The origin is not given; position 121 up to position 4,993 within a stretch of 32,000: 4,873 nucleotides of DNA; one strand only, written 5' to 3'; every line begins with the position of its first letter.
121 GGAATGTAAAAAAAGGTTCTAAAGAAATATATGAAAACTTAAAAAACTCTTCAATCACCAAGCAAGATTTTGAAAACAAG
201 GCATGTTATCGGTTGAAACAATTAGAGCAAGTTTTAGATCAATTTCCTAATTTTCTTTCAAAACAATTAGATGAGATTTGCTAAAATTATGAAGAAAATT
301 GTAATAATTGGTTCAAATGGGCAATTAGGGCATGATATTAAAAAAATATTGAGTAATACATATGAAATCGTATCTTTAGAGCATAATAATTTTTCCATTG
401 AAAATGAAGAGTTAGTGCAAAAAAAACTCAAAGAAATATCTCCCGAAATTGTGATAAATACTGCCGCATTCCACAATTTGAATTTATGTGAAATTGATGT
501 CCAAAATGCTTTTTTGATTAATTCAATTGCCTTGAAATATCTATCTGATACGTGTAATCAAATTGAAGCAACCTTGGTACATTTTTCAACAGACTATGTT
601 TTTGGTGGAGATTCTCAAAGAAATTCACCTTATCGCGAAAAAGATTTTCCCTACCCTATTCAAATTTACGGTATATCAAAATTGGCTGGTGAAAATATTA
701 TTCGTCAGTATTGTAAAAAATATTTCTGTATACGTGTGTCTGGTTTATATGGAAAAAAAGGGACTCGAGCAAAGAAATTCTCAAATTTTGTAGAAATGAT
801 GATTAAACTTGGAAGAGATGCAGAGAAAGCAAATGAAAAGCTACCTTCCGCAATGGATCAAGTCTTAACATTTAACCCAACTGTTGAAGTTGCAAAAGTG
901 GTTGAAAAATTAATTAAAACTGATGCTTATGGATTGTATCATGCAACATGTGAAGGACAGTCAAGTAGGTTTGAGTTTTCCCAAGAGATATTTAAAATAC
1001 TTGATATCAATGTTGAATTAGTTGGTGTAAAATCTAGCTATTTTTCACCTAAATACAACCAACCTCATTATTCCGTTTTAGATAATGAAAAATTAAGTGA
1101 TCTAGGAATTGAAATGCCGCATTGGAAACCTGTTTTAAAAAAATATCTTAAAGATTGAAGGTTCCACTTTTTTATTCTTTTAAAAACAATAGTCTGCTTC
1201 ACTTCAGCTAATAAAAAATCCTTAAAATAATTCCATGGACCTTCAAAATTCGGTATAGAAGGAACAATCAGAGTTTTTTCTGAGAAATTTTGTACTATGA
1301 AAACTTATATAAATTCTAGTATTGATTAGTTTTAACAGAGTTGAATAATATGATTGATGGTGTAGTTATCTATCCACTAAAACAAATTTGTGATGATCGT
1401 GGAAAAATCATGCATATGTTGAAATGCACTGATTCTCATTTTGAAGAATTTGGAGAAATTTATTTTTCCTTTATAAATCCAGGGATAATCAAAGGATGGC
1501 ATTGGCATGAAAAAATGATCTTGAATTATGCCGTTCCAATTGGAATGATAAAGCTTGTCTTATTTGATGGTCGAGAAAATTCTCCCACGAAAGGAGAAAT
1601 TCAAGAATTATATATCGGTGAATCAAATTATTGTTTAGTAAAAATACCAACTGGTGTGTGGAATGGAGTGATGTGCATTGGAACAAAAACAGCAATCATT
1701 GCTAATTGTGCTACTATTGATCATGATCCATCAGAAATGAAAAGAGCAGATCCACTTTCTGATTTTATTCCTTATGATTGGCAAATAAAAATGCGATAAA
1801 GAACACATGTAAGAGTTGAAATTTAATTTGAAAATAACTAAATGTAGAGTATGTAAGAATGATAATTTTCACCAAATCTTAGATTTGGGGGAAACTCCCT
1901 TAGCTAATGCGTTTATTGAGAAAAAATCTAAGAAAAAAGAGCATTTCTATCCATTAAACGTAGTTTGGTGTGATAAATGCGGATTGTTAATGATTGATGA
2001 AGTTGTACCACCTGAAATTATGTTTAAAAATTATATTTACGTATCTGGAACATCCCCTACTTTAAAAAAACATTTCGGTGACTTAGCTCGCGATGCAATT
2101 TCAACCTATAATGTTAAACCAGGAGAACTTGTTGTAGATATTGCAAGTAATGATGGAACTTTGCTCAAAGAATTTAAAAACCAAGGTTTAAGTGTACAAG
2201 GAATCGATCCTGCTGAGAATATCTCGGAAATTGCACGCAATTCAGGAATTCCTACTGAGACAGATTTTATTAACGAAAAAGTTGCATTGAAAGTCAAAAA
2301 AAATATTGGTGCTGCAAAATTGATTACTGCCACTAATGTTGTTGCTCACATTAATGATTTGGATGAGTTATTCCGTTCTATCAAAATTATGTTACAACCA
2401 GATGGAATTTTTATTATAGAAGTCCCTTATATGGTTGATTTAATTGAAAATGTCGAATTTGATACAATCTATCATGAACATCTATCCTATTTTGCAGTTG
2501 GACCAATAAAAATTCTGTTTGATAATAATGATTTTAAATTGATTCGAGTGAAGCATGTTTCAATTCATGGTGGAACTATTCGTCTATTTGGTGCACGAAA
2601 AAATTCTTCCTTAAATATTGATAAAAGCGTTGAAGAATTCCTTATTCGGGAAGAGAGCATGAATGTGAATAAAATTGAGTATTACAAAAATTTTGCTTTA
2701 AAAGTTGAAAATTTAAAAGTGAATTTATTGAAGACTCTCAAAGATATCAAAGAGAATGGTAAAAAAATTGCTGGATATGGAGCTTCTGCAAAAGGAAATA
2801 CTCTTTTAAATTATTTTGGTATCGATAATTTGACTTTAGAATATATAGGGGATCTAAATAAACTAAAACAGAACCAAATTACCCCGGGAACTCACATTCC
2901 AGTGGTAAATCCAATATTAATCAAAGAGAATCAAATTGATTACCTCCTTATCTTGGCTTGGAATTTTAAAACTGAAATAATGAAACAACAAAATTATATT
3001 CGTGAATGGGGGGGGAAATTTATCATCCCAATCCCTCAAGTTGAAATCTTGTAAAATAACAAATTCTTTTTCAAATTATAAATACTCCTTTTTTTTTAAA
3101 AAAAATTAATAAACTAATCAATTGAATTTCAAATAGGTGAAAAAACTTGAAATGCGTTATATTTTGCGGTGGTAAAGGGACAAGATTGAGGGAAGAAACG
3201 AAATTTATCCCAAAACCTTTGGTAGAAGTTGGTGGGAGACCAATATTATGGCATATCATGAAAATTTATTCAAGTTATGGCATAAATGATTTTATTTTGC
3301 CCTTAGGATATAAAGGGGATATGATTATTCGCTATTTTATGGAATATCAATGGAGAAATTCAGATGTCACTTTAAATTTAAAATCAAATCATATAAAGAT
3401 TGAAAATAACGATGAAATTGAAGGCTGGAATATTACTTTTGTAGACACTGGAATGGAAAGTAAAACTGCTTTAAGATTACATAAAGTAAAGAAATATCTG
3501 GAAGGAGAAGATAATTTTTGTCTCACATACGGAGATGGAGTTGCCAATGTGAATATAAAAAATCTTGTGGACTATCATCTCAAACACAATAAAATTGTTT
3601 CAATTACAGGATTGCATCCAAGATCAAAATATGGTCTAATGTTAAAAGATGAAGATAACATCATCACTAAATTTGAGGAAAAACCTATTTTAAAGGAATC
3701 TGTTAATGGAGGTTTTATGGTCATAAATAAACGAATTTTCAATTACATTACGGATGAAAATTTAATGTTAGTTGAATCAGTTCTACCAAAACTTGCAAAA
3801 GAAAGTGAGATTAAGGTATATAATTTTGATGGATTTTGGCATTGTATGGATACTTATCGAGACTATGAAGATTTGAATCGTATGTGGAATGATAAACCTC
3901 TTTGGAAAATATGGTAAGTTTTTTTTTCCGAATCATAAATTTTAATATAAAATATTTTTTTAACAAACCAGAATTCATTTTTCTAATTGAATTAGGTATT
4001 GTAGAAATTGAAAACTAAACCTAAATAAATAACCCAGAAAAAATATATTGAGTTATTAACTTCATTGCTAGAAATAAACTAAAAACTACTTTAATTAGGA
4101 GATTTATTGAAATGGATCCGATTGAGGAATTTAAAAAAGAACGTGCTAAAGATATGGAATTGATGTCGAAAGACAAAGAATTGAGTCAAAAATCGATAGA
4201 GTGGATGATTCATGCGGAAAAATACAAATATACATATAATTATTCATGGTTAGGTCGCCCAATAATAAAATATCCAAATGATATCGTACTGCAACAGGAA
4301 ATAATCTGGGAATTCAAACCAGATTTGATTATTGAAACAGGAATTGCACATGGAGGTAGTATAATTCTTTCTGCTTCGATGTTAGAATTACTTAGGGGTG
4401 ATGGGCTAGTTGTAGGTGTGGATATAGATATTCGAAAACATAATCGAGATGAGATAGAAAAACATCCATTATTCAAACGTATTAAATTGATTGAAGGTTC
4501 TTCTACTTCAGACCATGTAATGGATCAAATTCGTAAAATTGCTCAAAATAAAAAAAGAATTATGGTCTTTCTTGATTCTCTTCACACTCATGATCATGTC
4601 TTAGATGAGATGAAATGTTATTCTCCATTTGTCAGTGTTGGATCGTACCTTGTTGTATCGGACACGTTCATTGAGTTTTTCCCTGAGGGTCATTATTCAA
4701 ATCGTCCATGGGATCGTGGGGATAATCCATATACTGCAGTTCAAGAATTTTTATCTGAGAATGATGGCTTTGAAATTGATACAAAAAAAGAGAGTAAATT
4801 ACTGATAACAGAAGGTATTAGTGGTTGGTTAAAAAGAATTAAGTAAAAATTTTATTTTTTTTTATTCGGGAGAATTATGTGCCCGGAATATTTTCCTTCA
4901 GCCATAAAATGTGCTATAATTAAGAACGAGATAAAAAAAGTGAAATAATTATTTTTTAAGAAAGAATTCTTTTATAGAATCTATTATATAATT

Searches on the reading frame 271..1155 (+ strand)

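Call 103: search_protein_families(library=ncbifam, proteins=[window:271-1155:+], max_evalue=0.00001)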
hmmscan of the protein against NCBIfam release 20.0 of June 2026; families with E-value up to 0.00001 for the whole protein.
window:271-1155:+ (295 aa): 3 families
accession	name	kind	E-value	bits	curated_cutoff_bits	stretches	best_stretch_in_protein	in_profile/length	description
TIGR01214.1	rmlD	equivalog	8.6e-71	238.3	224.05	1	9-294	1-283/285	dTDP-4-dehydrorhamnose reductase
NF007440.0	PRK09987.1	equivalog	6.3e-34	117.6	308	1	9-294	2-291/299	dTDP-4-dehydrorhamnose reductase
TIGR01181.1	dTDP_gluc_dehyt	equivalog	2.8e-07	30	365.1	1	40-151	56-169/321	dTDP-glucose 4,6-dehydratase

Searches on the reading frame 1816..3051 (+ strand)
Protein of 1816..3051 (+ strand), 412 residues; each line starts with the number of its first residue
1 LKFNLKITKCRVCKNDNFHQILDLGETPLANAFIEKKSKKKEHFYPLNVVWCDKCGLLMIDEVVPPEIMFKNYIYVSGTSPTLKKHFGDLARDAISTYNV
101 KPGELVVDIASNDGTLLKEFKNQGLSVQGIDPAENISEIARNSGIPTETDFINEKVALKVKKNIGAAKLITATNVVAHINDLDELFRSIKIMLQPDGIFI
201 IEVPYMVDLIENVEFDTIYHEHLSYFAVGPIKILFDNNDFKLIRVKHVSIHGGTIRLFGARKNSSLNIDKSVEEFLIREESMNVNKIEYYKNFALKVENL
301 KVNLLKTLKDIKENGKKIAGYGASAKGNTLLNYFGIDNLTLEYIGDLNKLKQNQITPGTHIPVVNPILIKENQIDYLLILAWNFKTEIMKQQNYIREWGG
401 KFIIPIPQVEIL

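Call 103: search_protein_families(library=ncbifam, proteins=[window:1816-3051:+], max_evalue=0.00001)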
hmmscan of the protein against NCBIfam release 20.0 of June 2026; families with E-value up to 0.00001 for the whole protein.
window:1816-3051:+ (412 aa): 1 family
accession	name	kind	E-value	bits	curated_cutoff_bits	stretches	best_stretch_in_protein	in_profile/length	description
TIGR01983.1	UbiG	equivalog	7.2e-07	28.7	102.95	1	103-201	50-151/228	bifunctional 2-polyprenyl-6-hydroxyphenol methylase/3-demethylubiquinol 3-O-methyltransferase UbiG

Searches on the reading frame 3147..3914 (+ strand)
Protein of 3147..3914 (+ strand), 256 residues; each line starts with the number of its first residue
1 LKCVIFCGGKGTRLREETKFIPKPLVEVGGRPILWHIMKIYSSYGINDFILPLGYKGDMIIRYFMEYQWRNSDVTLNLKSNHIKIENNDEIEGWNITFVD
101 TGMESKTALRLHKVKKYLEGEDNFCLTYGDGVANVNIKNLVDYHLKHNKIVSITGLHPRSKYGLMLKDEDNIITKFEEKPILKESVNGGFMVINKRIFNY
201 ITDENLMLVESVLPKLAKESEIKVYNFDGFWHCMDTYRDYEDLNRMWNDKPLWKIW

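Call 103: search_protein_families(library=ncbifam, proteins=[window:3147-3914:+], max_evalue=0.00001)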
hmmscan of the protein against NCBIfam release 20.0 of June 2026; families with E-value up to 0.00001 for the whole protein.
window:3147-3914:+ (256 aa): 18 families
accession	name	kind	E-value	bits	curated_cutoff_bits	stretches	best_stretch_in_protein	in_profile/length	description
TIGR02623.1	G1P_cyt_trans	equivalog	4.8e-87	291.6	300.25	1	1-256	1-255/255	glucose-1-phosphate cytidylyltransferase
TIGR03992.1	Arch_glmU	subfamily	1.5e-24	86.6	292.1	2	1-75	1-75/393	bifunctional sugar-1-phosphate nucleotidylyltransferase/acetyltransferase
NF049965.1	GlMnHpPGnyltfHddC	equivalog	4.6e-21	75.5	300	1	1-243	1-217/221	D-glycero-D-manno-heptose 1-phosphate guanosyltransferase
NF041313.1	UDPGP_AglF_Halo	equivalog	1e-19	70.9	400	1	1-66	1-66/234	UTP--glucose-1-phosphate uridylyltransferase AglF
NF052502.1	man1P_GTase_Rv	exception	3.3e-18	65.7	440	1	2-240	2-223/352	mannose-1-phosphate guanylyltransferase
NF041173.1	Sug_nt_acttase_Thmprot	equivalog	8.9e-16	57.8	600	1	1-245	1-225/405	bifunctional sugar-1-phosphate nucleotidylyltransferase/acetyltransferase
NF045761.1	NAMPUrTaseMurU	equivalog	1.1e-13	51.6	250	1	1-64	1-64/226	N-acetylmuramate alpha-1-phosphate uridylyltransferase MurU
NF041135.1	IPPtranDIPPsyn_Thcocales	equivalog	3.3e-13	49.4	580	1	1-74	1-70/419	bifunctional L-myo-inositol-1-phosphate cytidylyltransferase/CDP-L-myo-inositol myo-inositolphosphotransferase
TIGR02091.1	glgC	equivalog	6e-13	48.6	424.9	1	3-240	3-252/364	glucose-1-phosphate adenylyltransferase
NF003670.0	PRK05293.1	equivalog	2e-12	46.8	470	1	124-242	120-253/382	glucose-1-phosphate adenylyltransferase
TIGR01208.1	rmlA_long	equivalog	3.1e-11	42.8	320.25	1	2-185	1-164/353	glucose-1-phosphate thymidylyltransferase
NF002772.0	PRK02862.1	equivalog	1.5e-09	37.2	537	0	121-184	116-182/429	glucose-1-phosphate adenylyltransferase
TIGR01173.1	glmU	equivalog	2e-08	33.6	366.85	1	1-196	1-175/452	bifunctional UDP-N-acetylglucosamine diphosphorylase/glucosamine-1-phosphate N-acetyltransferase GlmU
NF001947.0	PRK00725.1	subfamily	9.8e-08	31.2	470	1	4-205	20-218/426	glucose-1-phosphate adenylyltransferase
NF002023.0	PRK00844.1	subfamily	6.5e-07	28.5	458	1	4-208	10-209/408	glucose-1-phosphate adenylyltransferase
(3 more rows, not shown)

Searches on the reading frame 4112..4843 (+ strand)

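Call 103: search_protein_families(library=ncbifam, proteins=[window:4112-4843:+], max_evalue=0.00001)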
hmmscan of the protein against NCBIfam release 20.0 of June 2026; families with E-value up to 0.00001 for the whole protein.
window:4112-4843:+ (244 aa): 1 family
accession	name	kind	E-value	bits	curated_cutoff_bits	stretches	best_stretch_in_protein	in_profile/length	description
NF045824.1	RhmsylMtase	equivalog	1.2e-29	103.4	400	1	27-242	21-225/226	rhamnosyl O-methyltransferase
